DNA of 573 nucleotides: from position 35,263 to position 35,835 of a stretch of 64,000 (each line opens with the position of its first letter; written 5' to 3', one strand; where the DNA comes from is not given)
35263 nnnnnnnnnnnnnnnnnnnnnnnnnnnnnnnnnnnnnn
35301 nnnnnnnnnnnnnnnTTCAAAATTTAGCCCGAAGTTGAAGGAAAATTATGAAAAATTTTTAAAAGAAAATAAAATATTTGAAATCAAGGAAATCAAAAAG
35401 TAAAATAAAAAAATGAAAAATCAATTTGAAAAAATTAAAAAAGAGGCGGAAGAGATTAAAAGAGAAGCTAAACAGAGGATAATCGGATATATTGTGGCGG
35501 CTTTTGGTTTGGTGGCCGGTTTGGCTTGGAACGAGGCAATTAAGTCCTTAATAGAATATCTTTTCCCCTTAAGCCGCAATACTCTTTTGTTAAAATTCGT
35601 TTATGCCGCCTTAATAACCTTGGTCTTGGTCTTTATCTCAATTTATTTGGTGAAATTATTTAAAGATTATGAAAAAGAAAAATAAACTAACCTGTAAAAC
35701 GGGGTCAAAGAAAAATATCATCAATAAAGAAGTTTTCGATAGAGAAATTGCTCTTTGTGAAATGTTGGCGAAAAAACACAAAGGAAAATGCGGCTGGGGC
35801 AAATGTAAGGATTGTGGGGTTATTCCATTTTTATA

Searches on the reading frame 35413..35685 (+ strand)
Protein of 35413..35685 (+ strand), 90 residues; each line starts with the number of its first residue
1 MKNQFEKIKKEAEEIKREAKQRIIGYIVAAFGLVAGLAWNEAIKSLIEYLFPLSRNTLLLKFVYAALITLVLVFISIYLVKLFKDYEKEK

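Call 13: search_protein_families(library=pfam, proteins=[window:35413-35685:+], max_evalue=0.01)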
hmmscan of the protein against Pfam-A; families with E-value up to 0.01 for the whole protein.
window:35413-35685:+ (90 aa): 2 families
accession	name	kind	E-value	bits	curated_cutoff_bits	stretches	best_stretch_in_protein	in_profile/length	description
PF18898.5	DUF5654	-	1.5e-19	70.2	23.8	1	16-83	2-68/71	Family of unknown function (DUF5654)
PF04123.18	DUF373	-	0.00083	19.3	28.3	1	3-87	201-286/335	Domain of unknown function (DUF373)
